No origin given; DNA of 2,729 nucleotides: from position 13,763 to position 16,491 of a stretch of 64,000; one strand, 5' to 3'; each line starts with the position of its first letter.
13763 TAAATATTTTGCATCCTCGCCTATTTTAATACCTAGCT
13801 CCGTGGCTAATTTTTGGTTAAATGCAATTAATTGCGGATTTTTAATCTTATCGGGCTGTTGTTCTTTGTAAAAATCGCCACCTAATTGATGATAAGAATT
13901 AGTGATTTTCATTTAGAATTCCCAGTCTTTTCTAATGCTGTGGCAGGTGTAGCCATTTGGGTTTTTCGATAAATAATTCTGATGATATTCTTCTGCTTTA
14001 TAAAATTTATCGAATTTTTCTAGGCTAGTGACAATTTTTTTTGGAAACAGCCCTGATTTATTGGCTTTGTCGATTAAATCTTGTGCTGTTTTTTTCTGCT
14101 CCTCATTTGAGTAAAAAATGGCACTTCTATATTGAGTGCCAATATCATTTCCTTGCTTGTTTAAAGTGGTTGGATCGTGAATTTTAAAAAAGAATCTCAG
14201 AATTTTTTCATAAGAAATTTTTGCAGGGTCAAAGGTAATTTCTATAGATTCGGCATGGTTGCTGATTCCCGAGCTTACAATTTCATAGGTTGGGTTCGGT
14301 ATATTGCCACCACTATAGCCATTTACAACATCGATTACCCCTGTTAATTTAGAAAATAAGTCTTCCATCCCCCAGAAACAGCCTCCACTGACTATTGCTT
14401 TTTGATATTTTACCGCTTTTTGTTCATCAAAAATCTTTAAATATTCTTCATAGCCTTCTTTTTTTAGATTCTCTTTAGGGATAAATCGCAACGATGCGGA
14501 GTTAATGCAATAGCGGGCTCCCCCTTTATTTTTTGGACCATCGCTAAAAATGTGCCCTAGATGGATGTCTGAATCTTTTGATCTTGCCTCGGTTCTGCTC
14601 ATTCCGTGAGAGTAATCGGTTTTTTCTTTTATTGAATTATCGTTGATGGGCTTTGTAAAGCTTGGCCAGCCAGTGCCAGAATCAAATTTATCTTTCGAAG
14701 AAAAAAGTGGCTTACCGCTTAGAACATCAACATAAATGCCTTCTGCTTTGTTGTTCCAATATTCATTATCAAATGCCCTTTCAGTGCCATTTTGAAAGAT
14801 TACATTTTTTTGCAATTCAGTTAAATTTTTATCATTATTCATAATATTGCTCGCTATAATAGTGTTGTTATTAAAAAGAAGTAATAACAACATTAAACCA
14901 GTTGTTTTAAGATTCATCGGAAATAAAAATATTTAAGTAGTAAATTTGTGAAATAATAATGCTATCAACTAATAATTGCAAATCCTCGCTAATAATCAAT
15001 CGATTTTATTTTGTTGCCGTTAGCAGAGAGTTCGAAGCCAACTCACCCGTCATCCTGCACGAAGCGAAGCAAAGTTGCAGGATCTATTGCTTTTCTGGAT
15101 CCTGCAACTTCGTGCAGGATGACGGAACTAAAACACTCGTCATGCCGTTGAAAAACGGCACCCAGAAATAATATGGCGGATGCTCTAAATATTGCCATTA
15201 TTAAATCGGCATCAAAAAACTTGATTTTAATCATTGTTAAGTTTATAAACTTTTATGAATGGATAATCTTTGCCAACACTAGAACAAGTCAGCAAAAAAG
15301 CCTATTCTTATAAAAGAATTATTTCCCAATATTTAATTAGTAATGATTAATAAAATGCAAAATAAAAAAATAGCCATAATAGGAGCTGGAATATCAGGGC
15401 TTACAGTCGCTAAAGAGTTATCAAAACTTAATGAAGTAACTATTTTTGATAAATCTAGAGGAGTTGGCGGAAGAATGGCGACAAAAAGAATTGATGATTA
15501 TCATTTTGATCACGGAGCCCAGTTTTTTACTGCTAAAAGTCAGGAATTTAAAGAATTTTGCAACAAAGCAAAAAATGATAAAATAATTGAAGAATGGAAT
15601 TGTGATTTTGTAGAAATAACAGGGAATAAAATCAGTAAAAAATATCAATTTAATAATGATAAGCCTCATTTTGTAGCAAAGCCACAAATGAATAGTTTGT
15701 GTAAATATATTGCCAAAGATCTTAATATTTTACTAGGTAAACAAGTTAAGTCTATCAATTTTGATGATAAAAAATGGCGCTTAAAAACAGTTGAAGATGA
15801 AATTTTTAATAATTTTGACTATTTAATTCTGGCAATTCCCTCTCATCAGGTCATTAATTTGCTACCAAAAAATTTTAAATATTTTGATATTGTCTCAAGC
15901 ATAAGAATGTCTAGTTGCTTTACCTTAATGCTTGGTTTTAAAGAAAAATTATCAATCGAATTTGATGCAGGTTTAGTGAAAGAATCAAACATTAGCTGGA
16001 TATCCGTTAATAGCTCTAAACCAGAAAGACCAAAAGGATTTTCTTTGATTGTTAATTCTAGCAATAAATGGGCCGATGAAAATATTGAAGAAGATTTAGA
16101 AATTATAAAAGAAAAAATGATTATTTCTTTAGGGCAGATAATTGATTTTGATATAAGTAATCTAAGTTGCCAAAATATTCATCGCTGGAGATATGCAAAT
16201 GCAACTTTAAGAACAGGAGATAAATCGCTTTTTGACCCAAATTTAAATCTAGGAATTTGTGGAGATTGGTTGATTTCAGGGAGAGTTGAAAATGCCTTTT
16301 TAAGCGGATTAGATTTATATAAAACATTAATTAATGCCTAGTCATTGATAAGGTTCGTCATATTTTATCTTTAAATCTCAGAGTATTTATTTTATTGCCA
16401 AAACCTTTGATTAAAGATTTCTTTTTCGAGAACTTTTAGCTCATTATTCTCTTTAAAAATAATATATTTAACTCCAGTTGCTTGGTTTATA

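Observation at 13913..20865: Redox neighbourhood containing an OvoA/EgtB-like sulfoxide synthase without a methyltransferase domain, divergent from a possible GCS2-type ligase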

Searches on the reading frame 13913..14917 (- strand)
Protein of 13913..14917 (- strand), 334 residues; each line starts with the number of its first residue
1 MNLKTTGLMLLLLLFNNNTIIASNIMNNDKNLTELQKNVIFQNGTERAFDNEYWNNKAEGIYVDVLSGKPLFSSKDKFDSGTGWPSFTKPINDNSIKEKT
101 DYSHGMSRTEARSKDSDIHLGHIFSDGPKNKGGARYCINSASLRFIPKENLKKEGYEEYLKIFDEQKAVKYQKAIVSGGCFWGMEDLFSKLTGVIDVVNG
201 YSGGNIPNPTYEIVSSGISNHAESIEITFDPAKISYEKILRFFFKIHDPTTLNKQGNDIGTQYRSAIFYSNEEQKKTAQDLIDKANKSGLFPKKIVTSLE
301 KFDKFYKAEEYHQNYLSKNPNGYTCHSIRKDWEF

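Call 3: search_protein_families(library=pfam, proteins=[window:13913-14917:-], max_evalue=0.01)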
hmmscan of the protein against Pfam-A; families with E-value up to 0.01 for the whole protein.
window:13913-14917:- (334 aa): 2 families
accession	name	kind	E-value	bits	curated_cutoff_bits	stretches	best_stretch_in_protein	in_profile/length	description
PF01625.27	PMSR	-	1.2e-64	217.6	23.7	1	173-325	1-153/153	Peptide methionine sulfoxide reductase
PF01641.26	SelR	-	8.1e-48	161.6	24.9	1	32-147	1-116/116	SelR domain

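Call 4: search_protein_families(library=ncbifam, proteins=[window:13913-14917:-], max_evalue=0.01)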
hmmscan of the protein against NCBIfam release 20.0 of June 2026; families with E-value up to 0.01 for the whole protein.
window:13913-14917:- (334 aa): 7 families
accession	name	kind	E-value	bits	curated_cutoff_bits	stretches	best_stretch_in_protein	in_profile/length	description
NF004042.0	PRK05550.1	equivalog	1.2e-115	385.8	330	1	26-330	5-290/293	bifunctional methionine sulfoxide reductase B/A protein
NF010625.0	PRK14018.1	equivalog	3.7e-111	372.2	522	2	29-161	386-518/521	bifunctional peptide-methionine (S)-S-oxide reductase MsrA/peptide-methionine (R)-S-oxide reductase MsrB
TIGR00401.1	msrA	equivalog_domain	1.3e-59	200.9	108.1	1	173-324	2-153/153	peptide-methionine (S)-S-oxide reductase MsrA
TIGR00357.1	TIGR00357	equivalog_domain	2.2e-56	189.6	113.05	1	29-156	8-134/134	peptide-methionine (R)-S-oxide reductase MsrB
NF004038.0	PRK05528.1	equivalog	7.5e-29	100.8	200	1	175-326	5-146/157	peptide-methionine (S)-S-oxide reductase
NF004036.0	PRK05508.1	equivalog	3.2e-25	88.3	179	1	30-149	4-120/121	methionine-R-sulfoxide reductase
NF041383.1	Trx_VPGUxxT_two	exception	0.00015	21.5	275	1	158-242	129-199/287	VPGUxxT family thioredoxin-like (seleno)protein, type 2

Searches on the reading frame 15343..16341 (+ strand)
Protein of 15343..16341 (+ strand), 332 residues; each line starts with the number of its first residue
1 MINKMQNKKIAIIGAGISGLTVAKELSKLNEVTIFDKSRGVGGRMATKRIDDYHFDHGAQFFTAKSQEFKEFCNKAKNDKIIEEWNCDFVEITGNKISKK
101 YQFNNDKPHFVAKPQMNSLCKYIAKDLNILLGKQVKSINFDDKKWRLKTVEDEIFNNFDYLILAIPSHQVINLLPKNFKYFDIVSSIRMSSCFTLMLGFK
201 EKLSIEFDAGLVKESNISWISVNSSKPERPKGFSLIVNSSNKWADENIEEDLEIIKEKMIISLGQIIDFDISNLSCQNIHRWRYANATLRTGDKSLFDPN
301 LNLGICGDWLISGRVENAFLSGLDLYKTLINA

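Call 3: search_protein_families(library=pfam, proteins=[window:15343-16341:+], max_evalue=0.01)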
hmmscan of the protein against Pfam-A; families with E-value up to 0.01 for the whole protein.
window:15343-16341:+ (332 aa): 12 families
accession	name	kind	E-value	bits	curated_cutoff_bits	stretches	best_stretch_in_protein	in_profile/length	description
PF01593.30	Amino_oxidase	-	7.7e-20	72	19.8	2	17-75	1-60/443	Flavin containing amine oxidoreductase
PF13450.12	NAD_binding_8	-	2.1e-16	60.4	21.9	1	12-75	1-67/68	NAD(P)-binding Rossmann-like domain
PF07992.20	Pyr_redox_2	-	9.7e-08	32.2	26.1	1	4-62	139-201/291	Pyridine nucleotide-disulphide oxidoreductase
PF00070.33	Pyr_redox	-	4.8e-06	27.4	22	1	9-64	1-60/82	Pyridine nucleotide-disulphide oxidoreductase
PF01266.30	DAO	-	1.8e-05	24.9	27.9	1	9-42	1-35/353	FAD dependent oxidoreductase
PF13454.12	NAD_binding_9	-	0.00021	21.8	21.8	1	11-78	1-77/155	FAD-NAD(P)-binding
PF00743.25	FMO-like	-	0.0028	16.6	22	0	8-44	2-39/532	Flavin-binding monooxygenase-like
PF03486.20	HI0933_like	-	0.003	17.5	50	1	9-84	2-72/244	HI0933-like protein Rossmann domain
PF01946.23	Thi4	-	0.004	16.9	26.2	1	4-45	14-57/235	Thi4 family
PF02254.24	TrkA_N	-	0.0057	17.4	23.8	0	10-40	1-32/116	TrkA-N domain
PF13738.12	Pyr_redox_3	-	0.0057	16.4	30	0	5-39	162-197/305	Pyridine nucleotide-disulphide oxidoreductase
PF06690.17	HcgC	-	0.0059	16.6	31.4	1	4-38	40-74/248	FeGP cofactor biosynthesis protein, methyltransferase HcgC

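Call 4: search_protein_families(library=ncbifam, proteins=[window:15343-16341:+], max_evalue=0.01)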
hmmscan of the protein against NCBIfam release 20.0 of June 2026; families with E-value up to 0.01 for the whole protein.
window:15343-16341:+ (332 aa): 50 families (the best 25 are shown)
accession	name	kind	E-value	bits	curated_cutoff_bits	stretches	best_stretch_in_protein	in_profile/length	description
TIGR03467.1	HpnE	equivalog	4.3e-14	52.7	283.05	2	123-255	218-350/430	hydroxysqualene dehydroxylase HpnE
NF008845.0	PRK11883.1-5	equivalog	2.4e-13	49.2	560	2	5-74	2-78/468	protoporphyrinogen oxidase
NF005560.0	PRK07233.1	equivalog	6.3e-13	48.3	252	1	9-56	2-50/435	hypothetical protein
NF005547.0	PRK07208.1-3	equivalog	6.6e-13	48.2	380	1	6-75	3-73/465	hypothetical protein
NF008841.0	PRK11883.1-1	equivalog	1.9e-12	46.9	517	1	6-73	2-73/453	protoporphyrinogen oxidase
TIGR00562.1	proto_IX_ox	equivalog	1.6e-11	43.5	97.85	1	7-74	2-72/470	protoporphyrinogen oxidase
NF053546.1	violacein_VioA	equivalog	2.4e-09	37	600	1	10-74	2-73/411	flavin-dependent violacein biosynthesis tryptophan-2 monooxygenase VioA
NF005548.0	PRK07208.1-4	equivalog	8.8e-09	34.5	389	1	6-75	2-72/488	hypothetical protein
NF005545.0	PRK07208.1-1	equivalog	6.9e-08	31.3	451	1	4-83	4-85/504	hypothetical protein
TIGR03197.1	MnmC_Cterm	equivalog_domain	1.6e-07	30.7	174.2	1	9-42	1-35/400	FAD-dependent 5-carboxymethylaminomethyl-2-thiouridine(34) oxidoreductase MnmC1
TIGR02733.1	desat_CrtD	equivalog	2.6e-07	29.7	549.7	1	8-60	2-55/492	C-3',4' desaturase CrtD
NF042421.1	hydcarot_desat_CrtD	equivalog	2.8e-07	29.3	500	1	8-119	2-105/487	1-hydroxycarotenoid 3,4-desaturase CrtD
NF005243.0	PRK06753.1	equivalog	3.2e-07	29.5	365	1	9-164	2-147/374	hypothetical protein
TIGR02734.1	crtI_fam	subfamily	5.5e-07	28.6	238.1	1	11-64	2-56/504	phytoene desaturase family protein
NF058655.1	CrtID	equivalog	6e-07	28.7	640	1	10-64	1-56/478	bifunctional phytoene desaturase/3,4-desaturase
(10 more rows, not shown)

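Call 68: search_solved_structures(query=window:15343-16341:+, max_evalue=0.001)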
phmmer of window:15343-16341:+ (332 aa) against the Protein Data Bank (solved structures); distinct sequences matched with E-value up to 0.001: 40.
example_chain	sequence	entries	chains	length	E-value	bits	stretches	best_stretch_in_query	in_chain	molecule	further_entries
4zcc_A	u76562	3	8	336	2.7e-45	158.3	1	9-330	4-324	Renalase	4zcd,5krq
3kkj_A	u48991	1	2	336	6.7e-45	157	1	9-330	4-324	Amine oxidase, flavin-containing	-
3lov_A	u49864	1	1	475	1e-06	31.5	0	5-67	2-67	Protoporphyrinogen oxidase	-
6nqm_A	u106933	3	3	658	6e-06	29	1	7-100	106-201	Lysine-specific histone demethylase 1A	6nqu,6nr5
6w4k_A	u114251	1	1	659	6e-06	29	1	7-100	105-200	Lysine-specific histone demethylase 1A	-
8ym7_A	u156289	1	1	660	6e-06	29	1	7-100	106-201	Lysine-specific histone demethylase 1A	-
2dw4_A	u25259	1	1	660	6e-06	29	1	7-100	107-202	Lysine-specific histone demethylase 1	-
2ejr_A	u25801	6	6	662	6e-06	29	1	7-100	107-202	Lysine-specific histone demethylase 1 | Lysine-specific histone demethylase 1A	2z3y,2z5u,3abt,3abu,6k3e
8jf5_A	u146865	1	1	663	6.1e-06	29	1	7-100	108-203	Lysine-specific histone demethylase 1A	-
2hko_A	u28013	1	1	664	6.1e-06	29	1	7-100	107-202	Lysine-specific histone demethylase 1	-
2h94_A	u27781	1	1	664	6.1e-06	29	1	7-100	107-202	Lysine-specific histone demethylase 1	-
7e0g_A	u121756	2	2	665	6.1e-06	29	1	7-100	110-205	Lysine-specific histone demethylase 1A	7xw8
2iw5_A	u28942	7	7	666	6.1e-06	29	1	7-100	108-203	LYSINE-SPECIFIC HISTONE DEMETHYLASE 1 | Lysine-specific histone demethylase 1A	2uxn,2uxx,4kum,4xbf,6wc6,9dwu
6s35_A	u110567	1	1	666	6.1e-06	29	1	7-100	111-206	Lysine-specific histone demethylase 1A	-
5h6q_A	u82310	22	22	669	6.2e-06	29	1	7-100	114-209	Lysine-specific histone demethylase 1A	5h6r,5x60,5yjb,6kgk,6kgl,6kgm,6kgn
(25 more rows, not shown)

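Call 70: search_protein_families(library=ncbifam, proteins=[window:15343-16341:+], max_evalue=0.00001)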
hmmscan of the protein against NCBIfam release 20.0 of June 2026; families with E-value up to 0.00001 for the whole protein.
window:15343-16341:+ (332 aa): 21 families
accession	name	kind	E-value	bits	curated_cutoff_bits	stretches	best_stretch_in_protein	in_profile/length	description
TIGR03467.1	HpnE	equivalog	4.3e-14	52.7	283.05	2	123-255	218-350/430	hydroxysqualene dehydroxylase HpnE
NF008845.0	PRK11883.1-5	equivalog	2.4e-13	49.2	560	1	5-74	2-78/468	protoporphyrinogen oxidase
NF005560.0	PRK07233.1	equivalog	6.3e-13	48.3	252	1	9-56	2-50/435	hypothetical protein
NF005547.0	PRK07208.1-3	equivalog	6.6e-13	48.2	380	1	6-75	3-73/465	hypothetical protein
NF008841.0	PRK11883.1-1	equivalog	1.9e-12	46.9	517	1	6-73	2-73/453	protoporphyrinogen oxidase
TIGR00562.1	proto_IX_ox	equivalog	1.6e-11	43.5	97.85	1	7-74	2-72/470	protoporphyrinogen oxidase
NF053546.1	violacein_VioA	equivalog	2.4e-09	37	600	1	10-74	2-73/411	flavin-dependent violacein biosynthesis tryptophan-2 monooxygenase VioA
NF005548.0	PRK07208.1-4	equivalog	8.8e-09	34.5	389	1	6-75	2-72/488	hypothetical protein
NF005545.0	PRK07208.1-1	equivalog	6.9e-08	31.3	451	1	4-83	4-85/504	hypothetical protein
TIGR03197.1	MnmC_Cterm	equivalog_domain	1.6e-07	30.7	174.2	0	9-42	1-35/400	FAD-dependent 5-carboxymethylaminomethyl-2-thiouridine(34) oxidoreductase MnmC1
TIGR02733.1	desat_CrtD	equivalog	2.6e-07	29.7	549.7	0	8-60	2-55/492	C-3',4' desaturase CrtD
NF042421.1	hydcarot_desat_CrtD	equivalog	2.8e-07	29.3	500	1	8-119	2-105/487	1-hydroxycarotenoid 3,4-desaturase CrtD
NF005243.0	PRK06753.1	equivalog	3.2e-07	29.5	365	1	9-164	2-147/374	hypothetical protein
TIGR02734.1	crtI_fam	subfamily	5.5e-07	28.6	238.1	1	11-64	2-56/504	phytoene desaturase family protein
NF058655.1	CrtID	equivalog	6e-07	28.7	640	1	10-64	1-56/478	bifunctional phytoene desaturase/3,4-desaturase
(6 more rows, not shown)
